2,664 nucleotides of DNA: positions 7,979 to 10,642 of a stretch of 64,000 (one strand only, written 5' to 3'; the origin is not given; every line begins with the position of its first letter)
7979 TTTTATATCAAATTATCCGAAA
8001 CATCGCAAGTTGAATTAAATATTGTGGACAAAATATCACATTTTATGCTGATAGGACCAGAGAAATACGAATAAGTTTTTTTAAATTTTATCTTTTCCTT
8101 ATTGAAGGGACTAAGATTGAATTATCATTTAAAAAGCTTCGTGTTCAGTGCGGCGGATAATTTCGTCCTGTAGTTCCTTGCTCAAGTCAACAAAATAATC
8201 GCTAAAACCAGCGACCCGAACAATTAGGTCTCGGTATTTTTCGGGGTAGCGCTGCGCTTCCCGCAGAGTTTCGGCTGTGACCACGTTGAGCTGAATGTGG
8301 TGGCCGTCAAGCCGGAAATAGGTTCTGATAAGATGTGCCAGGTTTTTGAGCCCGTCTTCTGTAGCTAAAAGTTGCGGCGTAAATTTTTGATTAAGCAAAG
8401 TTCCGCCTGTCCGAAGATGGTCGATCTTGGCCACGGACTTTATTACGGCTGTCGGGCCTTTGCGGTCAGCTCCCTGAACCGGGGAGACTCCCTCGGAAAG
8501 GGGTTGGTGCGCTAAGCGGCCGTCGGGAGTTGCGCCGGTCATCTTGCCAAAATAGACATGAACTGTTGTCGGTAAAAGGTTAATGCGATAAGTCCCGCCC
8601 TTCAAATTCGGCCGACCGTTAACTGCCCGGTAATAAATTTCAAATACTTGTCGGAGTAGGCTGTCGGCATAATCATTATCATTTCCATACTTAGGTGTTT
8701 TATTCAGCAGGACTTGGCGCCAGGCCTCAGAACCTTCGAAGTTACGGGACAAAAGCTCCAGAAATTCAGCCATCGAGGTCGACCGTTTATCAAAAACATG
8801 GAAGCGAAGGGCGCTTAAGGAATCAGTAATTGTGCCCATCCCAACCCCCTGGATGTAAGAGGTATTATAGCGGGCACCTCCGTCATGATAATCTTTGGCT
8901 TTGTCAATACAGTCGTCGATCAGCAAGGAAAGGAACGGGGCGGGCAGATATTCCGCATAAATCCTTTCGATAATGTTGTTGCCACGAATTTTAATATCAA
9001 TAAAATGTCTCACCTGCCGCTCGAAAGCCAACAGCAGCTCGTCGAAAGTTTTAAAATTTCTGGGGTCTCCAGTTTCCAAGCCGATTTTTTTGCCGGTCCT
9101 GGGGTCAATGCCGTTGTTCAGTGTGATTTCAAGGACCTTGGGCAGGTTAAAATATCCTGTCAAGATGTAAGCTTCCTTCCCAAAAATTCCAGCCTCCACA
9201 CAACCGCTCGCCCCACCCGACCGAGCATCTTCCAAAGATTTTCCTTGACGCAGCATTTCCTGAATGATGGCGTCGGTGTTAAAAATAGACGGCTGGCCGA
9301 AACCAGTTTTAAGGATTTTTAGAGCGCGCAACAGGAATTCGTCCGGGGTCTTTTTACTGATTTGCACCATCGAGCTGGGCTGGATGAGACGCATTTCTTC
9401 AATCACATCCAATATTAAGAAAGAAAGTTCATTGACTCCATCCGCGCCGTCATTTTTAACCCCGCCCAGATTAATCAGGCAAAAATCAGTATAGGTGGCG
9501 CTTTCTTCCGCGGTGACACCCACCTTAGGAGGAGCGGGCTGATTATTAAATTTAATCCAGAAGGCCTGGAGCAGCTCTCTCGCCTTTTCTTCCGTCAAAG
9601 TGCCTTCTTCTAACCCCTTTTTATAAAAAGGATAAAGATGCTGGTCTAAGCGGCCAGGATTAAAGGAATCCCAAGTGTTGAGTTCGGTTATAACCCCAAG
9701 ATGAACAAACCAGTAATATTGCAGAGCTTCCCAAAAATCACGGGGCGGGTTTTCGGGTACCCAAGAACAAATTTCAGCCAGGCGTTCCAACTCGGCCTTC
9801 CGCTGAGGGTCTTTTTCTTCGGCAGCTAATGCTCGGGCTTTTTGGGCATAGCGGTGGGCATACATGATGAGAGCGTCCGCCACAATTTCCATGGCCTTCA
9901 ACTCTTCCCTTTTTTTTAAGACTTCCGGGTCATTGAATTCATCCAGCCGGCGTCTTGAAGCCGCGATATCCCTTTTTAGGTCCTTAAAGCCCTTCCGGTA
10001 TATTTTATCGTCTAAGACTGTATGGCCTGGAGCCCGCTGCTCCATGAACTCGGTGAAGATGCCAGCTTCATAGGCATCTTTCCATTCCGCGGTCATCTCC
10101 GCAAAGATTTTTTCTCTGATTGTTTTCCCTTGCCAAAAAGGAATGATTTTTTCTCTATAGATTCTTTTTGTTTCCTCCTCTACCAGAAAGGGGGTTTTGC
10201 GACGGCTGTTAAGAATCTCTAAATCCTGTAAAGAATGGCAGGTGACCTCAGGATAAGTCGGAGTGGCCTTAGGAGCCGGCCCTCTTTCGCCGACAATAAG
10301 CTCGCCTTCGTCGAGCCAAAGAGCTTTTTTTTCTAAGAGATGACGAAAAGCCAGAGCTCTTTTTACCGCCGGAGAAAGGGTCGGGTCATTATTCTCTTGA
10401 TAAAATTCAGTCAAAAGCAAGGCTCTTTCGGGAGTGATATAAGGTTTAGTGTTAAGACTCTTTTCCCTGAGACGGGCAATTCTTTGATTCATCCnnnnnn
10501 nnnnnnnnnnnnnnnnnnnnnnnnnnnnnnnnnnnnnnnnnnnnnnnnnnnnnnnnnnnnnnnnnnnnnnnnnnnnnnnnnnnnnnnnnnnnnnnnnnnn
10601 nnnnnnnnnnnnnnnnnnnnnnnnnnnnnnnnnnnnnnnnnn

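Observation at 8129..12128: GntR-regulated operon encoding a glycyl radical enzyme of unknown substrate plus its activase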

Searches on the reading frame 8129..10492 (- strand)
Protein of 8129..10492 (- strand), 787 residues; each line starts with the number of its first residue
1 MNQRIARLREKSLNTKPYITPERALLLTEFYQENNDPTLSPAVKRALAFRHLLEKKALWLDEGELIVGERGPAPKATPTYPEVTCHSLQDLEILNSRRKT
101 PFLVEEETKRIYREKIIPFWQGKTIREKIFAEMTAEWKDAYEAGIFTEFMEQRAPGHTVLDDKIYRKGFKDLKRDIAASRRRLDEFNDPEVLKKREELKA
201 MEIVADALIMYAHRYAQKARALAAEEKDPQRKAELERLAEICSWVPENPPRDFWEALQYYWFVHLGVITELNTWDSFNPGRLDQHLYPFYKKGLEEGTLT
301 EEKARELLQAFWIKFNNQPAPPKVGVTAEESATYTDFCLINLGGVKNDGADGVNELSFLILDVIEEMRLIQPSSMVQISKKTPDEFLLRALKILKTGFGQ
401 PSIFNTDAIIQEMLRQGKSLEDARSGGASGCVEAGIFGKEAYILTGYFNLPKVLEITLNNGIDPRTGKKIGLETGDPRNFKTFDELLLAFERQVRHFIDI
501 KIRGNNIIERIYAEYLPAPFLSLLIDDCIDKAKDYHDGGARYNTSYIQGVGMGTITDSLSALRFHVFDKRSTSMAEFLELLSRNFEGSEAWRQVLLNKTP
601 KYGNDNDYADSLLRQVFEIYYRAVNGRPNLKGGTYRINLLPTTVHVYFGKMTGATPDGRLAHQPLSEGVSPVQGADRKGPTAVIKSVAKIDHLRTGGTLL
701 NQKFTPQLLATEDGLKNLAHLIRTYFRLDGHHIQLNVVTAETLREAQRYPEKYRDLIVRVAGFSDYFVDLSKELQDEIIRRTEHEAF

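Call 4: search_protein_families(library=ncbifam, proteins=[window:8129-10492:-])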
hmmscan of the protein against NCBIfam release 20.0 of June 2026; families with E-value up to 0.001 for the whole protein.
window:8129-10492:- (787 aa): 12 families
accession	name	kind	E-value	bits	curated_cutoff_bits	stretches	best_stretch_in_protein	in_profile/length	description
NF043068.1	glycl_HYPD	equivalog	0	1309.9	1100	1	2-785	1-783/784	trans-4-hydroxy-L-proline dehydratase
TIGR01774.1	PFL2-3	subfamily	3.2e-215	716.9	678.2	1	1-785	2-785/786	formate C-acetyltransferase/glycerol dehydratase family glycyl radical enzyme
NF048011.1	SfplDhtHpsGDes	equivalog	1.1e-178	596.2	1000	1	3-785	24-820/821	(2S)-3-sulfopropanediol dehydratase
NF048009.1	SfplDhtHpfGKleb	equivalog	9.4e-166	553.2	1000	1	4-784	27-822/824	(2S)-3-sulfopropanediol dehydratase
NF007437.0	PRK09983.1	equivalog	7.8e-165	550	1109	1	1-785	1-764/765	formate C-acetyltransferase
TIGR04394.1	choline_CutC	equivalog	2.5e-162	542.3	1050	1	2-784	2-786/789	choline trimethylamine-lyase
NF033718.1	indole_decarb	equivalog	4.3e-128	428.8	1100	2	115-586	167-645/868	indoleacetate decarboxylase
NF033715.1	glycyl_HPDL_Lrg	equivalog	1.9e-109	366.8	1150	1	199-785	273-900/901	4-hydroxyphenylacetate decarboxylase large subunit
TIGR01255.1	pyr_form_ly_1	equivalog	1.2e-41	143.1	994.2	1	249-786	232-743/744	formate C-acetyltransferase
NF038360.1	rad_fix_GrcA3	exception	1.7e-19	69.7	158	1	712-786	3-77/78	autonomous glycyl radical cofactor GrcA3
NF008341.1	PRK11127.1-1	equivalog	2.1e-11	43.7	145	1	731-785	24-78/80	autonomous glycyl radical cofactor GrcA2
TIGR04365.1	spare_glycyl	equivalog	2.2e-09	37.6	170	1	730-783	69-122/126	autonomous glycyl radical cofactor GrcA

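Call 5: search_protein_families(library=pfam, proteins=[window:8129-10492:-])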
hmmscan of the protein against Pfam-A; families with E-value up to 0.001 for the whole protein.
window:8129-10492:- (787 aa): 2 families
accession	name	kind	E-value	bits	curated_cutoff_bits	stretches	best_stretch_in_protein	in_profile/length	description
PF02901.20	PFL-like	-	1.2e-235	784.5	24.3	1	1-649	1-647/647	Pyruvate formate lyase-like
PF01228.26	Gly_radical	-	2.1e-36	125.1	22.2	1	666-768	2-106/106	Glycine radical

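Call 6: search_solved_structures(query=window:8129-10492:-, max_evalue=1e-10)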
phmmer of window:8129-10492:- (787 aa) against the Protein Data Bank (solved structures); distinct sequences matched with E-value up to 1e-10: 35.
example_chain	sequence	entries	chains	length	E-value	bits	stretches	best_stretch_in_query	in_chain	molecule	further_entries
6vxc_A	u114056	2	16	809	0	1073.3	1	3-784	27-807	Trans-4-hydroxy-L-proline dehydratase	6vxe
1r8w_A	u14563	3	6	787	3.9e-177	594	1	3-784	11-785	glycerol dehydratase | B12-independent glycerol dehydratase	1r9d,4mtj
9f3w_A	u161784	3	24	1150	3.3e-157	528.1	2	3-787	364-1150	Choline trimethylamine-lyase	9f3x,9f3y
9rco_A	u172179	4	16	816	2.2e-156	525.4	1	3-785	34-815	Glycyl radical protein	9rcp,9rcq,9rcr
8id1_A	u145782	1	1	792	3.9e-149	501.4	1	3-784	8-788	Formate C-acetyltransferase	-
5i2a_A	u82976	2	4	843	7e-149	500.6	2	3-585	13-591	Diol-dehydratase | Diol dehydratase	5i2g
5a0z_A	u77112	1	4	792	4.7e-142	478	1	3-787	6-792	CHOLINE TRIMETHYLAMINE LYASE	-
5a0u_A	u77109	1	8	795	4.8e-142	478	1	3-787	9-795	CHOLINE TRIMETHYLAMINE LYASE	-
8yjo_A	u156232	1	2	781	6.3e-141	474.3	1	1-785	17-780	Probable dehydratase PflD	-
5ymr_B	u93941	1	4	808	2.6e-140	472.3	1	3-786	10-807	Formate acetyltransferase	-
5fay_A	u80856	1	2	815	3.2e-140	471.9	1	4-783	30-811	Choline trimethylamine-lyase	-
9ht9_A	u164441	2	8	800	4.2e-140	471.6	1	4-783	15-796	Choline trimethylamine-lyase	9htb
9r0v_A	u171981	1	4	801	4.2e-140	471.5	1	4-783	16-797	Choline trimethylamine-lyase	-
6vue_A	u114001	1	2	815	4.5e-140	471.4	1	4-783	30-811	Choline trimethylamine-lyase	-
5faw_A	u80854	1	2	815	4.5e-140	471.4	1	4-783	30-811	Choline trimethylamine-lyase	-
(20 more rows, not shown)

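Call 7: search_solved_structures(query=window:8129-10492:-, max_evalue=1e-200, show_alignments=1)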
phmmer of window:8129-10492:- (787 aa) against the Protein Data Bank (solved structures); distinct sequences matched with E-value up to 1e-200: 1.
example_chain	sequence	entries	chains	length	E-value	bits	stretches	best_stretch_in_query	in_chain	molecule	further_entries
6vxc_A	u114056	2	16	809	0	1073.3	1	3-784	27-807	Trans-4-hydroxy-L-proline dehydratase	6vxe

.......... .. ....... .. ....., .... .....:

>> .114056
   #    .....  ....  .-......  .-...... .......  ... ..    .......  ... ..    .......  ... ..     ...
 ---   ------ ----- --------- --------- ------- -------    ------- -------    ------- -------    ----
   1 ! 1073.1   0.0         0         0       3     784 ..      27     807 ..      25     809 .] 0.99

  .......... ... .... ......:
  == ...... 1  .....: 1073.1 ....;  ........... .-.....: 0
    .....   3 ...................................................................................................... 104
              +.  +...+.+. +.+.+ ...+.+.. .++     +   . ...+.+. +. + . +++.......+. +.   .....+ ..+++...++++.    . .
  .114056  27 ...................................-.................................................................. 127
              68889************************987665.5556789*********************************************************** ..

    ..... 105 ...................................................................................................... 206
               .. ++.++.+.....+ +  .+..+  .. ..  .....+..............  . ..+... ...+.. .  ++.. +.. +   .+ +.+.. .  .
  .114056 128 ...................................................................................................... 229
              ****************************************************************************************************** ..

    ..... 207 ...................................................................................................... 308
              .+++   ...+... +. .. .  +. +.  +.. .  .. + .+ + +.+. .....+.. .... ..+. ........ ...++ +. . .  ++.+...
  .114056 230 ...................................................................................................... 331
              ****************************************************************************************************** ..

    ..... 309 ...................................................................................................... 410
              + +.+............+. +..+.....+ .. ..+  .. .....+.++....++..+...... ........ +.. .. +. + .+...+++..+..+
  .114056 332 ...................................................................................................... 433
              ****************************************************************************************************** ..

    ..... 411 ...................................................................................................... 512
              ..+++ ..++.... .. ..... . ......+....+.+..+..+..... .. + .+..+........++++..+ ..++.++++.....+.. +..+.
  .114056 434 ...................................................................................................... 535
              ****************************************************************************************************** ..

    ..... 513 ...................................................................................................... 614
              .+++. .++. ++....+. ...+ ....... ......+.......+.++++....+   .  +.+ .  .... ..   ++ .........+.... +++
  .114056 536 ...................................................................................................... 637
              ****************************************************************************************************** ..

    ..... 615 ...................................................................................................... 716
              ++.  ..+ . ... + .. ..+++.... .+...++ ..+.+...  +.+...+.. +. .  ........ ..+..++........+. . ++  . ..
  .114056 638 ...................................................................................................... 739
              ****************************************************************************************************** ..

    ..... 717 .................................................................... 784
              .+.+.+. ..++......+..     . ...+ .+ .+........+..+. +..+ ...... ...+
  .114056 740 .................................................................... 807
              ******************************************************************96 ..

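Call 12: find_related_loci(query=window:8129-10492:-, collection=genome_contigs, flank=8000)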
Query window:8129-10492:- (787 aa) in genome_contigs; peptide patterns used: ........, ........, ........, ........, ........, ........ (x = any residue, [..] = any of these).
599 stretches matched a pattern (row limit reached: there are more); 529 encode a relative of the query (tblastn E <= 1e-3); the best 80 are kept; 80 distinct loci.
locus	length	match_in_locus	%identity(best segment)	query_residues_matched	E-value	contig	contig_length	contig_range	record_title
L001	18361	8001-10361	76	1-787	0e+0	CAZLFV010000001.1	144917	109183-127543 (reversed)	MAG TPA_asm: uncultured Eubacteriales bacterium isolate SRP231805_co1_145 genome assembly, contig: NODE_7_length_144917_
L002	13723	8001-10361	76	1-787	0e+0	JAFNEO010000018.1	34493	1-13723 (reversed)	MAG: Candidatus Aminicenantes bacterium isolate bin_1 PROKKA_contig000018, whole genome shotgun sequence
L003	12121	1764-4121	75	1-786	0e+0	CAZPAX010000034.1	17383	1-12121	MAG TPA_asm: uncultured Eubacteriales bacterium isolate binchicken_co124_359 genome assembly, contig: NODE_1672_length_1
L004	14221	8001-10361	77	1-787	0e+0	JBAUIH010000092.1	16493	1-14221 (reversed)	MAG: Candidatus Aminicenantales bacterium isolate MFD09513_ilm_asm_bin8 k127_65630, whole genome shotgun sequence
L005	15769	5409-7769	75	1-787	0e+0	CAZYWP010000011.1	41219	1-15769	MAG TPA_asm: uncultured Eubacteriales bacterium isolate binchicken_co376_295 genome assembly, contig: NODE_709_length_41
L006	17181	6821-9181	73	1-787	0e+0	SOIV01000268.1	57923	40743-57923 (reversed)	MAG: Candidatus Aminicenantes bacterium isolate E29_bin47 NODE_24_length_57923_cov_94.345839, whole genome shotgun seque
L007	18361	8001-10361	73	1-787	0e+0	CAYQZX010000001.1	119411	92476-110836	MAG TPA_asm: uncultured Eubacteriales bacterium isolate SRP231805_co4_123 genome assembly, contig: k141_409112, whole ge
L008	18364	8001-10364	73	1-787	0e+0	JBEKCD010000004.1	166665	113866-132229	MAG: Candidatus Bathyarchaeia archaeon isolate SPRUCE 151 SPRUCE_151_4, whole genome shotgun sequence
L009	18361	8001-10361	73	1-787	0e+0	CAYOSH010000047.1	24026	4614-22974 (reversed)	MAG TPA_asm: uncultured Eubacteriales bacterium isolate SRP185410_co2_348 genome assembly, contig: NODE_2368_length_2402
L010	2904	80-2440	72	1-787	0e+0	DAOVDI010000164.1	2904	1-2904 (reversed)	MAG TPA_asm: Acidobacteriota bacterium isolate CSMAG_1053 CSMAG_1053_k141_2201871_length_2904_cov_10.9204, whole genome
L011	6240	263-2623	73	1-787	0e+0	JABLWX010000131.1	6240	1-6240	MAG: Candidatus Aminicenantes bacterium isolate Ch100 contig131, whole genome shotgun sequence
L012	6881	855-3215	72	1-787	0e+0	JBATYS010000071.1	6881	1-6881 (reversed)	MAG: Candidatus Aminicenantaceae bacterium isolate MFD12937_ilm_asm_bin5 k127_258594, whole genome shotgun sequence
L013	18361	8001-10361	71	1-787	0e+0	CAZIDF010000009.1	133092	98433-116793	MAG TPA_asm: uncultured Eubacteriales bacterium isolate SRP185410_co2_332 genome assembly, contig: NODE_63_length_133092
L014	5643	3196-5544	72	1-784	0e+0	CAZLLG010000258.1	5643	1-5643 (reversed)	MAG TPA_asm: uncultured Eubacteriales bacterium isolate SRP167671_co1_161 genome assembly, contig: NODE_16870_length_564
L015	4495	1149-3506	71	1-787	0e+0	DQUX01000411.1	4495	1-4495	MAG TPA_asm: Anaerolineales bacterium isolate SZUA-1492 k95_19149, whole genome shotgun sequence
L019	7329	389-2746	71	1-786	0e+0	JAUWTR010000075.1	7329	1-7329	MAG: Candidatus Aminicenantes bacterium isolate CSMAG_2585 CSMAG_2585_k127_258135_length_7329_cov_90.0000, whole genome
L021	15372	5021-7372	72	1-784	0e+0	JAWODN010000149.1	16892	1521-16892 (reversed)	MAG: Candidatus Aminicenantes bacterium isolate BLK5-2.bin.174 k191_324235, whole genome shotgun sequence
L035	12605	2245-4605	68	1-787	0e+0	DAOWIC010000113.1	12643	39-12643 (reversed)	MAG TPA_asm: Calditrichota bacterium isolate CSMAG_2033 CSMAG_2033_k141_455677_length_12643_cov_14.0000, whole genome sh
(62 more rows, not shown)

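Call 19: search_protein_families(library=ncbifam, proteins=[L004:5239-6285:-, L035:8235-9215:-, L002:11825-12652:+, L019:5526-6152:+, L004:2865-4523:+, L021:10996-12168:+], max_evalue=0.00001)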
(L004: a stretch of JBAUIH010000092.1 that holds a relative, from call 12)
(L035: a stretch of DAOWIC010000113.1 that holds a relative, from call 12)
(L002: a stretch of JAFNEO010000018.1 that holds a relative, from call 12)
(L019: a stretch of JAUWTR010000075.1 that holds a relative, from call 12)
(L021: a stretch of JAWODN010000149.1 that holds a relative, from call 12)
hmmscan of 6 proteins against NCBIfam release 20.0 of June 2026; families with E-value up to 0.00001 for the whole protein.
L004:5239-6285:- (348 aa): 6 families
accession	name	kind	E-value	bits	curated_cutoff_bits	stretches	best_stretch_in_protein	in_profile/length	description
NF045511.1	TransHydProDhtase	equivalog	4.5e-118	394.2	540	1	19-348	6-335/335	trans-3-hydroxy-L-proline dehydratase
NF010576.0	PRK13969.1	equivalog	4.1e-110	367.9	556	1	19-347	6-334/335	proline racemase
NF010578.0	PRK13971.1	equivalog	6.8e-86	288.4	376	1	21-347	7-332/333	4-hydroxyproline epimerase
NF047722.1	T3LHypDht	equivalog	3.2e-71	240.2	550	1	19-347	6-335/341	trans-3-hydroxy-L-proline dehydratase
NF052296.1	HdxProlEpimProt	equivalog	8.4e-53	179.7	450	1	21-345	2-308/309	4-hydroxyproline epimerase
NF010577.0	PRK13970.1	equivalog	1.2e-43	149.6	442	1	20-345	5-309/311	4-hydroxyproline epimerase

L035:8235-9215:- (326 aa): 13 families
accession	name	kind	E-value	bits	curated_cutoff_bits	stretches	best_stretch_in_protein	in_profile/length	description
NF006379.0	PRK08618.1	equivalog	2.8e-95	319.4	417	1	3-326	2-326/326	ornithine cyclodeaminase family protein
TIGR02371.1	ala_DH_arch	equivalog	1.2e-81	274.3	409.15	1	3-326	3-324/325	alanine dehydrogenase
NF004793.0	PRK06141.1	equivalog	7e-67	225.6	322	1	5-314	4-310/314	bifunctional Delta(1)-pyrroline-2-carboxylate/Delta(1)-piperideine-2-carboxylate reductase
NF006141.0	PRK08291.1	equivalog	4.1e-64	216.6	408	1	6-324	8-328/330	cyclodeaminase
TIGR02992.1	ectoine_eutC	equivalog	2.5e-61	207.6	471.65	1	10-324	9-325/326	ectoine utilization protein EutC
NF045643.1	ImmsucRedBhcD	equivalog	1.6e-50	172.3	500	1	5-326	4-321/321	iminosuccinate reductase BhcD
NF005603.0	PRK07340.1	equivalog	1.2e-46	159.4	266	1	5-314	7-302/307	delta(1)-pyrroline-2-carboxylate reductase family protein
NF005296.0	PRK06823.1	equivalog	1.1e-43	149.4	438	1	4-314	3-312/315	ornithine cyclodeaminase family protein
TIGR03944.1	dehyd_SbnB_fam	equivalog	4.6e-42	144.2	326.9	1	4-325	3-325/327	2,3-diaminopropionate biosynthesis protein SbnB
NF005762.1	PRK07589.1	equivalog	7.9e-39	133.5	350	1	40-325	44-319/334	ornithine cyclodeaminase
NF045512.1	PyrPipCarbRedLhpI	equivalog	5.6e-38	130.8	400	1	7-313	5-295/298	bifunctional Delta(1)-pyrroline-2-carboxylate/Delta(1)-piperideine-2-carboxylate reductase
NF005011.0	PRK06407.1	subfamily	2e-31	109.3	337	1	5-312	5-296/302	ornithine cyclodeaminase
NF004848.0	PRK06199.1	subfamily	6.2e-31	107.8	362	1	46-325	74-371/379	tyramine oxidase subunit B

L002:11825-12652:+ (275 aa): 10 families
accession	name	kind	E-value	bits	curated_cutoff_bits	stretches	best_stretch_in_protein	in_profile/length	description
TIGR03381.1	agmatine_aguB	equivalog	1.5e-48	165.5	410.25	1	3-271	2-279/279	N-carbamoylputrescine amidase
NF040852.1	nitrile_Arch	equivalog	9.7e-29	100.3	500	1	2-269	1-261/262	nitrilase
NF033621.1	de_GSH_amidase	exception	7.6e-20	71.3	355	1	3-264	1-254/260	deaminated glutathione amidase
NF010588.0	PRK13981.1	equivalog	1.3e-17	63.4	479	1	2-248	5-247/546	NAD+ synthase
NF009802.0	PRK13286.1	equivalog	1.2e-15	57.3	427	1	58-247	73-260/345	aliphatic amidase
NF009803.0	PRK13287.1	equivalog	2.3e-15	56.2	406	1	62-241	78-253/333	formamidase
TIGR04048.1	nitrile_sll0784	equivalog_domain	3.8e-13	49.1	502.6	1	5-181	6-190/301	Nit6803 family nitrilase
NF043013.1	DeGluthAmidYersProt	equivalog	4.4e-11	42.4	500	1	66-235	63-241/278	deaminated glutathione amidase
NF007757.0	PRK10438.1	equivalog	8.4e-10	38.3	249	1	125-250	116-237/256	amidohydrolase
TIGR00546.1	lnt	equivalog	1.1e-06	28.2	132.9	0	127-173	300-346/395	apolipoprotein N-acyltransferase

L019:5526-6152:+ (208 aa): 0 families

L004:2865-4523:+ (552 aa): 1 family
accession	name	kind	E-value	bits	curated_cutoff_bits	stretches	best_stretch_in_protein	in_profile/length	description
NF033678.1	C69_fam_dipept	equivalog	2.9e-52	178.3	250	2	55-350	2-298/464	C69 family dipeptidase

L021:10996-12168:+ (390 aa): 1 family
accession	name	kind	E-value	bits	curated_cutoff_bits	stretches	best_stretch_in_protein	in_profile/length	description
TIGR02994.1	ectoine_eutE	equivalog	1.2e-07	31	402.7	1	174-232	101-158/325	N(2)-acetyl-L-2,4-diaminobutanoate deacetylase DoeB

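Call 20: search_protein_families(library=pfam, proteins=[L004:5239-6285:-, L035:8235-9215:-, L002:11825-12652:+, L019:5526-6152:+, L004:2865-4523:+, L021:10996-12168:+], max_evalue=0.00001)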
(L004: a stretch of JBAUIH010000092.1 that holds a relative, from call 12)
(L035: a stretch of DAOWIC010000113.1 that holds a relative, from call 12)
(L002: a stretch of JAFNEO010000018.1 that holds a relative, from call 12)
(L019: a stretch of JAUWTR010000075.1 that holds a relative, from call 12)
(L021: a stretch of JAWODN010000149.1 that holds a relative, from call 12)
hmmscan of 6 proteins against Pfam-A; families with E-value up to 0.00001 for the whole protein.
L004:5239-6285:- (348 aa): 1 family
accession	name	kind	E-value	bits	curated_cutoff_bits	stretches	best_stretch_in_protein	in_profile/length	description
PF05544.16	Pro_racemase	-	1e-110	370.3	27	1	23-345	2-324/325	Proline racemase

L035:8235-9215:- (326 aa): 1 family
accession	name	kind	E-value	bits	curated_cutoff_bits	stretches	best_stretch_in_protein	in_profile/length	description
PF02423.21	OCD_Mu_crystall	-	2.3e-76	257.2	24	1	4-316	5-311/314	Ornithine cyclodeaminase/mu-crystallin family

L002:11825-12652:+ (275 aa): 1 family
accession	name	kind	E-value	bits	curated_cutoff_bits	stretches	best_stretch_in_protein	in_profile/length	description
PF00795.27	CN_hydrolase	-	1.1e-50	172.8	23.2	1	3-250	1-251/256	Carbon-nitrogen hydrolase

L019:5526-6152:+ (208 aa): 1 family
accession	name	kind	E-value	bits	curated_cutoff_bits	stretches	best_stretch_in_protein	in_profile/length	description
PF19823.4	DUF6305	-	7.4e-44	149.5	25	1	36-206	3-154/154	Domain of unknown function (DUF6305)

L004:2865-4523:+ (552 aa): 1 family
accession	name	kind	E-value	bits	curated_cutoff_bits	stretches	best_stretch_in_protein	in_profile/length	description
PF03577.20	Peptidase_C69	-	3.5e-57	194.7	23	1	55-482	2-398/402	Peptidase family C69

L021:10996-12168:+ (390 aa): 1 family
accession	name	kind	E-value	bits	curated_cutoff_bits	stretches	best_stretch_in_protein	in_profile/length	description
PF24827.1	AstE_AspA_cat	-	5e-07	29.9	25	1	175-238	55-125/192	Succinylglutamate desuccinylase/Aspartoacylase catalytic domain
